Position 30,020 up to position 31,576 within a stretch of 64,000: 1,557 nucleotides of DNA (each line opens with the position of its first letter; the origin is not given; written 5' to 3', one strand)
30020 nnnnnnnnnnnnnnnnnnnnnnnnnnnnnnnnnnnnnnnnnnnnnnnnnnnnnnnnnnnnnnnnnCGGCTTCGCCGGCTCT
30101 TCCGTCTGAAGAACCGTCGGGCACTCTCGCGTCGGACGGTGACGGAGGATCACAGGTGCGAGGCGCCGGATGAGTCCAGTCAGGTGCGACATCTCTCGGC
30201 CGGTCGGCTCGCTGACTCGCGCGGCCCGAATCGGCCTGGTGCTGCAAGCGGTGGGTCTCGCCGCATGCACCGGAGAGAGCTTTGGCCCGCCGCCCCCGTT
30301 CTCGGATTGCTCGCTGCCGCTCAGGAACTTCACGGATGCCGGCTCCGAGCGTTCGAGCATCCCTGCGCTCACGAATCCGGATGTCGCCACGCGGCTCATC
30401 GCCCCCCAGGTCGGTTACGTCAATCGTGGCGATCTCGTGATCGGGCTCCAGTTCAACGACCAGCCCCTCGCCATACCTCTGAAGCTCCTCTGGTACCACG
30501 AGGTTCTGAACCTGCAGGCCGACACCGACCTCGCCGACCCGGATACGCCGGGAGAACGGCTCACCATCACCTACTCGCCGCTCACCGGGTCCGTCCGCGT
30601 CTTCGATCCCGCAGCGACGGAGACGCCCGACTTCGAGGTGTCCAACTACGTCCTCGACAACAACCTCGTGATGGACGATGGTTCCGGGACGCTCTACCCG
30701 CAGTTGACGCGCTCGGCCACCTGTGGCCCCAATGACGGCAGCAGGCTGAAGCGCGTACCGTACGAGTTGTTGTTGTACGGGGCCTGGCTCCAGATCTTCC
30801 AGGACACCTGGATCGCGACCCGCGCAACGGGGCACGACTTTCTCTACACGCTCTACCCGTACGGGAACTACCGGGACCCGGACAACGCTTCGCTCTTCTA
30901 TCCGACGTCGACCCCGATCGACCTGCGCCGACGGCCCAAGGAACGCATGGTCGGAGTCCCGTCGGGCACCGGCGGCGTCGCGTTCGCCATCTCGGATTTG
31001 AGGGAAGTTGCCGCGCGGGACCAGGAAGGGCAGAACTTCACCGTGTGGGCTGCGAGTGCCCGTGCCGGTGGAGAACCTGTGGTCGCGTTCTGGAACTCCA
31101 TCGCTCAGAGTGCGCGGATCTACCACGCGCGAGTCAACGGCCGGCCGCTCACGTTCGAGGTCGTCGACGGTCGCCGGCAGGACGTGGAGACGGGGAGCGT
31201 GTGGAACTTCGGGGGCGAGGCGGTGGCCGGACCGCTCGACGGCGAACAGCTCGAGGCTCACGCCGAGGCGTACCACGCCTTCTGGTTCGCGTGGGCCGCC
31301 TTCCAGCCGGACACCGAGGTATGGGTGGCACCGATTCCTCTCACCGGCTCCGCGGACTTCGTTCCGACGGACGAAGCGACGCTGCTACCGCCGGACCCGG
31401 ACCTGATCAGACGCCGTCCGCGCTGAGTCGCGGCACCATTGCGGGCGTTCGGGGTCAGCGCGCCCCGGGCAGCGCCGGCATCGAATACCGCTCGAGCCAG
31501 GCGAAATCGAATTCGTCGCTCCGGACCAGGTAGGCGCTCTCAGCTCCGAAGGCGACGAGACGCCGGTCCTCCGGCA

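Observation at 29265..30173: ORF-track reading frame conflates a real 5' coding part with a non-coding tail that hides a strongly initiated 48-codon ORF in an AT-rich island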

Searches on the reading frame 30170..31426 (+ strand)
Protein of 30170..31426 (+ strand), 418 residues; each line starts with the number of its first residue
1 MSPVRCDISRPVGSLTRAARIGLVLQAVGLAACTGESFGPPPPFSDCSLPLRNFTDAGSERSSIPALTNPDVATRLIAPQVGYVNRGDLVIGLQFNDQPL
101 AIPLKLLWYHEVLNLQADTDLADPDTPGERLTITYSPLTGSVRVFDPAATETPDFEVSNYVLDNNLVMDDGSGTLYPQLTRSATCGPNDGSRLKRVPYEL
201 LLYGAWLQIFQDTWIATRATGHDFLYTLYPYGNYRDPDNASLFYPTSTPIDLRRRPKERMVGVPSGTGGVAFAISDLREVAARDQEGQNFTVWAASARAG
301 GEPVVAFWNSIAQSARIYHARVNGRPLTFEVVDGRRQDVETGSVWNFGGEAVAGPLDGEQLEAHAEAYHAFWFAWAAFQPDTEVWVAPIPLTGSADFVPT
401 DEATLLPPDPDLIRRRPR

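Call 5: search_protein_families(library=pfam, proteins=[window:30170-31426:+], max_evalue=0.1)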
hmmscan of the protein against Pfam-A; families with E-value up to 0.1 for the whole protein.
window:30170-31426:+ (418 aa): 1 family
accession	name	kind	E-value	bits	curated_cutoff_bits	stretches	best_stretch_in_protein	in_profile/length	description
PF11376.13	DUF3179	-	6e-54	183.9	27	1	63-382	3-292/292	Protein of unknown function (DUF3179)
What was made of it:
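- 30170..31426 (+): DUF3179 gene (418 aa) with its own lipobox (GLAAC). It is the conserved downstream neighbour of the small gene. Pfam PF11376, E = 6e-54 (call 5).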

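Call 6: search_protein_families(library=ncbifam, proteins=[window:30170-31426:+], max_evalue=0.1)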
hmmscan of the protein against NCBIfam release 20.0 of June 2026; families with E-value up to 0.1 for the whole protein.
window:30170-31426:+ (418 aa): 2 families
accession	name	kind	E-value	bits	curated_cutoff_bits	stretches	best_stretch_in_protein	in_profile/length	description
NF005082.0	PRK06518.1-2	subfamily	0.003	17.4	367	0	319-375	37-94/196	hypothetical protein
NF042430.2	EnCoAhydt_DpgD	equivalog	0.0093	15.4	400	1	258-300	41-84/258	enoyl-CoA-hydratase DpgD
